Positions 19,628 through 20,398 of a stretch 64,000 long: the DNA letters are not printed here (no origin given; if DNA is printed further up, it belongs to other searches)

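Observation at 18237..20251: AcnX (phosphomevalonate dehydratase-type) small subunit fused to a Nudix hydrolase domain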

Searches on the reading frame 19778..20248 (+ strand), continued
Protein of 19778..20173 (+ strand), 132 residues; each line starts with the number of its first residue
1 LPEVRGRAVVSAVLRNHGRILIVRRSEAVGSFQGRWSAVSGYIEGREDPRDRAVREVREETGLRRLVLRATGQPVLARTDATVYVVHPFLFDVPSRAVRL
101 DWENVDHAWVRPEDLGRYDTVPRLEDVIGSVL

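Call 47: search_protein_families(library=pfam, alignment_id=A2, max_evalue=0.00001)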
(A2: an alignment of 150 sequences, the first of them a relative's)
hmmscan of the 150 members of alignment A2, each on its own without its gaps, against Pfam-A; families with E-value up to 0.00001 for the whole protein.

A. member 1, P0165 (403 aa): 3 families
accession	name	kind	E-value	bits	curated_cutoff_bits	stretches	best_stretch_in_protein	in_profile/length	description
PF00293.34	NUDIX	-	3.5e-57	192.6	21.1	3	10-128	3-127/134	NUDIX domain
PF14815.12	NUDIX_4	-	8.6e-17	61.4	35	0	277-394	4-111/113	NUDIX domain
PF22327.2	Nudt16-like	-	3.3e-08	34.1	27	0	174-208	40-75/161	U8 snoRNA-decapping enzyme-like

B. families by the number of members that match (of 150 scanned): 12 families
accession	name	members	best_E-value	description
PF00293.34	NUDIX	149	3.5e-57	NUDIX domain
PF01008.23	IF-2B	43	3.9e-74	Initiation factor 2 subunit family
PF01989.23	AcnX_swivel_put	6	3.7e-30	Aconitase X swivel domain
PF02464.23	CinA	5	3.1e-54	Competence-damaged protein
PF14815.12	NUDIX_4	4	8.6e-17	NUDIX domain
PF19327.4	Ap4A_phos_N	1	1.2e-81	Ap4A phosphorylase N-terminal domain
PF04463.17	2-thiour_desulf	1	8.9e-38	2-thiouracil desulfurase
PF09830.14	ATP_transf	1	2.1e-26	ATP adenylyltransferase C-terminal domain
PF12867.12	DinB_2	1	2.1e-10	DinB superfamily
PF22327.2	Nudt16-like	1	3.3e-08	U8 snoRNA-decapping enzyme-like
PF08786.17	DcrB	1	1.1e-06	DcrB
PF01467.32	CTP_transf_like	1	1.1e-06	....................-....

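Call 51: find_encoding_contigs(protein=P0138, flank=5000, max_places=2)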
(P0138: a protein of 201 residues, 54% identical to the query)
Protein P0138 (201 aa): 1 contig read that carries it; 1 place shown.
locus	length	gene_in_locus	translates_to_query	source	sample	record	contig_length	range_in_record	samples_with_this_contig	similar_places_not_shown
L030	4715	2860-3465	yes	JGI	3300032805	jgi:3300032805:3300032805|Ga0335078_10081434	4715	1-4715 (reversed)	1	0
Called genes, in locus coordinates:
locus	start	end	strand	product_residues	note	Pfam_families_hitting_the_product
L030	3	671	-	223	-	?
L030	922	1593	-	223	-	PF00753:Lactamase_B, PF19583:ODP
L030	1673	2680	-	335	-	PF00296:Bac_luciferase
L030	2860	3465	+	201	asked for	PF00293:NUDIX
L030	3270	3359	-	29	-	-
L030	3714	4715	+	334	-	?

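Call 69: find_encoding_contigs(protein=P0160, flank=6000, max_places=2)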
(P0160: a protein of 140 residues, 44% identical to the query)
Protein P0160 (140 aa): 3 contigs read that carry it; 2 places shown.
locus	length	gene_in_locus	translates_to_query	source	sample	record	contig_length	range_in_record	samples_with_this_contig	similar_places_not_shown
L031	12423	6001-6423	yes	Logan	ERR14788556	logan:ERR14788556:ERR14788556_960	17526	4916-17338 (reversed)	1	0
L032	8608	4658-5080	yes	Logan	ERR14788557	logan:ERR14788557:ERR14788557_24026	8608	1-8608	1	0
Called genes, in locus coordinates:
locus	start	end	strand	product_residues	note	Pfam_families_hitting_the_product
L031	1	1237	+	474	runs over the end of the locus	?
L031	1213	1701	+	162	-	PF03745:DUF309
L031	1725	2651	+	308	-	PF00561:Abhydrolase_1, PF12146:Hydrolase_4, PF12697:Abhydrolase_6, PF00756:Esterase (weak)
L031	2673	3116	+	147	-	PF00692:dUTPase, PF22769:DCD (weak)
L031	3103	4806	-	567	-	PF06414:Zeta_toxin (weak), PF13238:AAA_18 (faint), PF13671:AAA_33, PF13207:AAA_17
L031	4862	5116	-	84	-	PF00563:EAL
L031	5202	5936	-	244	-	PF00561:Abhydrolase_1, PF12146:Hydrolase_4, PF12697:Abhydrolase_6, PF00561:Abhydrolase_1 (weak)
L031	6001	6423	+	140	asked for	PF00293:NUDIX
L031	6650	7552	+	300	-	PF01008:IF-2B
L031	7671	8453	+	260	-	PF00226:DnaJ, PF00254:FKBP_C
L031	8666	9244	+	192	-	PF00254:FKBP_C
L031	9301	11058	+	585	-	PF18158:AidB_N, PF02770:Acyl-CoA_dh_M, PF00441:Acyl-CoA_dh_1, PF08028:Acyl-CoA_dh_2 (weak)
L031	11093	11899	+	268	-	PF12697:Abhydrolase_6, PF00561:Abhydrolase_1, PF00975:Thioesterase (faint), PF12146:Hydrolase_4, PF00326:Peptidase_S9 (faint), PF08386:Abhydrolase_4 (weak)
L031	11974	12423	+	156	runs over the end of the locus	-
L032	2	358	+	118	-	?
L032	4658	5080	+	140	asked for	PF00293:NUDIX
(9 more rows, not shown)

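Call 70: find_encoding_contigs(protein=P0148, flank=6000, max_places=1)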
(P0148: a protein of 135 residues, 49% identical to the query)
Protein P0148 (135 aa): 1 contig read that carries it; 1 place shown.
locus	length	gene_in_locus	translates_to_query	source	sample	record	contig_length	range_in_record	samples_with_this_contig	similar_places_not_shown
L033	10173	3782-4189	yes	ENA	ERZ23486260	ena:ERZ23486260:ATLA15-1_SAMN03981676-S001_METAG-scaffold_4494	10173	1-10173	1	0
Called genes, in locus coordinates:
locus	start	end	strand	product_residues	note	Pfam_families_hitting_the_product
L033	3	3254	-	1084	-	?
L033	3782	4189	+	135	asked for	PF00293:NUDIX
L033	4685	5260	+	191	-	PF00440:TetR_N, PF16295:TetR_C_10 (weak)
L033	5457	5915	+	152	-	PF07603:Lcl_C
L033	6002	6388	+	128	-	-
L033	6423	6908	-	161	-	PF00293:NUDIX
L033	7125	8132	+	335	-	PF00072:Response_reg, PF00990:GGDEF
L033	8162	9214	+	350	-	PF00072:Response_reg, PF00990:GGDEF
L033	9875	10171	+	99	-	?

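Call 79: list_cluster_members(proteins=[P0214, P0231, P0254, P0263, P0270, P0278, P0185, P0199, P0223, P0248])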
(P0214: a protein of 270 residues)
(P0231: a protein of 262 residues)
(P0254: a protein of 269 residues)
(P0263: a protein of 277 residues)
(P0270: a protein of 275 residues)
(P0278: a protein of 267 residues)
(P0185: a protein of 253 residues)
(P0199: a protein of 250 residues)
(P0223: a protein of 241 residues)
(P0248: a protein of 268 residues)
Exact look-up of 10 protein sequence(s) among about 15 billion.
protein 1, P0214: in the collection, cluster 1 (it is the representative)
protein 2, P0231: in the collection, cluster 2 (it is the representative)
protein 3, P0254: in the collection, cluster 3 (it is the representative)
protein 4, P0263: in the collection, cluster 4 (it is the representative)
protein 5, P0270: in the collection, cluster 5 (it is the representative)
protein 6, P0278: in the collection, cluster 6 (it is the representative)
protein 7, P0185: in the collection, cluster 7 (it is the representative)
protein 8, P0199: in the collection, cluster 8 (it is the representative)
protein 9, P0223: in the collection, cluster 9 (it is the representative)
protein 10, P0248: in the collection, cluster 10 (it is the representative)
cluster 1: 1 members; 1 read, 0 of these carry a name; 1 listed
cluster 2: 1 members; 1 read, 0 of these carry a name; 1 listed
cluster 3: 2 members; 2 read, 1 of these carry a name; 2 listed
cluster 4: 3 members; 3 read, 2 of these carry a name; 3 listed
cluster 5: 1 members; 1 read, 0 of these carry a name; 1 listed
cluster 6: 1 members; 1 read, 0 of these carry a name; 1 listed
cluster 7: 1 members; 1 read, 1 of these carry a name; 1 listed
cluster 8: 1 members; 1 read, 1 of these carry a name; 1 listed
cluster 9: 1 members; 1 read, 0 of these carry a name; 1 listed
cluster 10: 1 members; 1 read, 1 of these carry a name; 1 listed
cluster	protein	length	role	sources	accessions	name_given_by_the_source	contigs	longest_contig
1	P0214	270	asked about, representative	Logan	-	-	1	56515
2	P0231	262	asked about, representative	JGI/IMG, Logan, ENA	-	-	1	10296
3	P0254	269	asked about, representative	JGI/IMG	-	predicted aconitase with swiveling domain/ADP-ribose pyrophosphatase YjhB (NUDIX family)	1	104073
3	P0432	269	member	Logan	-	-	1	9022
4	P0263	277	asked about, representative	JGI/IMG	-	predicted aconitase with swiveling domain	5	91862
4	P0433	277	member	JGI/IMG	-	predicted aconitase with swiveling domain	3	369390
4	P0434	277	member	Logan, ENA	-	-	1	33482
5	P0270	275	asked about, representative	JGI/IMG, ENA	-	-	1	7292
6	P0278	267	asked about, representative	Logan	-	-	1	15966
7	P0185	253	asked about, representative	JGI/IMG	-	8-oxo-dGTP diphosphatase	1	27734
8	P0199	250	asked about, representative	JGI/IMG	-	8-oxo-dGTP diphosphatase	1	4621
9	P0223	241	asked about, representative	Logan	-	-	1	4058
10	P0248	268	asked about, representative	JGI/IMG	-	8-oxo-dGTP diphosphatase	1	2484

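Call 80: find_encoding_contigs(protein=P0185, flank=8000, max_places=1)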
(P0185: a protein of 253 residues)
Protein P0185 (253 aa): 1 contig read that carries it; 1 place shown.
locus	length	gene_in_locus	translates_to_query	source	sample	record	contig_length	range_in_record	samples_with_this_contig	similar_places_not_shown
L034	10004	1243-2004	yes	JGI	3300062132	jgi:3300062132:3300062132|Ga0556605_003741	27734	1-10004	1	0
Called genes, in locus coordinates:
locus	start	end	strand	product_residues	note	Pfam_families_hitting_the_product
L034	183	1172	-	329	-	PF00296:Bac_luciferase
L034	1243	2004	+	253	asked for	PF00293:NUDIX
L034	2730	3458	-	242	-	PF04967:HTH_10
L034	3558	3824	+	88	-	-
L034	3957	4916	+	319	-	-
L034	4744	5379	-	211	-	-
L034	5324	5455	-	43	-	-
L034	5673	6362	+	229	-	PF01738:DLH, PF12146:Hydrolase_4 (faint)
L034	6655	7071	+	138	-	-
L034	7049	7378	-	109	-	-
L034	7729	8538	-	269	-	PF00398:RrnaAD (weak), PF13489:Methyltransf_23 (weak), PF08241:Methyltransf_11, PF08242:Methyltransf_12, PF13649:Methyltransf_25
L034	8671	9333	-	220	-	PF03352:Adenine_glyco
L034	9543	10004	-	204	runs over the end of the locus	PF01209:Ubie_methyltran, PF06325:PrmA (weak), PF13847:Methyltransf_31, PF08241:Methyltransf_11, PF08242:Methyltransf_12 (weak), PF13649:Methyltransf_25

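Call 81: find_encoding_contigs(protein=P0231, flank=8000, max_places=1)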
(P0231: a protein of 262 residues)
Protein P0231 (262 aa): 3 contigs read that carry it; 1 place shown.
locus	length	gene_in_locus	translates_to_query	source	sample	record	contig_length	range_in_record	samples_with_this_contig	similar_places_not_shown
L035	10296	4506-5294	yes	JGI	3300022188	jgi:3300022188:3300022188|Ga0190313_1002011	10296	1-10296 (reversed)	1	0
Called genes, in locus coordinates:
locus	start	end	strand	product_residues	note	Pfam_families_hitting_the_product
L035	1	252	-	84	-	?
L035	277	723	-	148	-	PF01850:PIN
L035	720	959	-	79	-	-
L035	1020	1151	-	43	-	-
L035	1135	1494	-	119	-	-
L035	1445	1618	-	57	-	-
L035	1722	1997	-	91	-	-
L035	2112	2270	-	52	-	-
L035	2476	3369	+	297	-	PF04055:Radical_SAM, PF13353:Fer4_12 (weak), PF06463:Mob_synth_C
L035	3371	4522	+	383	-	PF04412:AcnX, PF28403:AcnX_2nd, PF28406:AcnX_3rd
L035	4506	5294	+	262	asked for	PF01989:AcnX_swivel_put, PF00293:NUDIX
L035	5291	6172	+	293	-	-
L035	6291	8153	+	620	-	-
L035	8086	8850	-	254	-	PF01966:HD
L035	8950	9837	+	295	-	-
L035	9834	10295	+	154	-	?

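Call 82: find_encoding_contigs(protein=P0263, flank=10000, max_places=1)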
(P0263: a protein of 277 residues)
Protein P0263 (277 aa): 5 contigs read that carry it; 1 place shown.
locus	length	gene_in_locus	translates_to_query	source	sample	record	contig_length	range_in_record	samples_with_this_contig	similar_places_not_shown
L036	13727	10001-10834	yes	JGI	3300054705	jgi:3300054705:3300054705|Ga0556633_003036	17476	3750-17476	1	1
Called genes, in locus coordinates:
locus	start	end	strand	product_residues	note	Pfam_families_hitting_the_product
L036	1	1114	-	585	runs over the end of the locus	PF05496:RuvB_N (weak), PF00004:AAA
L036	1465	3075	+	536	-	PF17391:Urocanase_N, PF01175:Urocanase, PF17392:Urocanase_C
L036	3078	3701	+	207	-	PF00293:NUDIX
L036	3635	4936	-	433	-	PF07690:MFS_1, PF05977:MFS_3 (weak), PF07690:MFS_1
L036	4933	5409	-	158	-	PF00293:NUDIX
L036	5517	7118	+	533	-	PF00501:AMP-binding, PF13193:AMP-binding_C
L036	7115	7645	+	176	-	PF18477:PIN_9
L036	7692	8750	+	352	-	PF01738:DLH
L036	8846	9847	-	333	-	PF00296:Bac_luciferase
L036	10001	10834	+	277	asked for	PF01989:AcnX_swivel_put, PF00293:NUDIX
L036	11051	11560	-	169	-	-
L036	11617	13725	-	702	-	?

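Call 87: search_protein_families(library=pfam, proteins=[L035:5291-6172:+, L035:6291-8153:+, L035:8950-9837:+, L036:11051-11560:-, L034:3957-4916:+], max_evalue=0.01)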
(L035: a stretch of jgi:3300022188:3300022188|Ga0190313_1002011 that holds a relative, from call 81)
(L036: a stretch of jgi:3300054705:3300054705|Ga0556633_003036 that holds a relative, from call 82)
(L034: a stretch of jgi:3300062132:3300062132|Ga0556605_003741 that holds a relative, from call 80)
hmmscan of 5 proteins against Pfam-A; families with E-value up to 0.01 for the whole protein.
L035:5291-6172:+ (293 aa): 0 families

L035:6291-8153:+ (620 aa): 0 families

L035:8950-9837:+ (295 aa): 2 families
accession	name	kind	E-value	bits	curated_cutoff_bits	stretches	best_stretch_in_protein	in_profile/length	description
PF23435.1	DUF7121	-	1.8e-40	139.6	29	1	25-295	44-307/307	Family of unknown function (DUF7121)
PF24531.2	ANC1_spectrin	-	0.003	18.4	27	1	65-161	3-95/95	Nuclear anchorage protein 1, spectrin repeat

L036:11051-11560:- (169 aa): 0 families

L034:3957-4916:+ (319 aa): 0 families
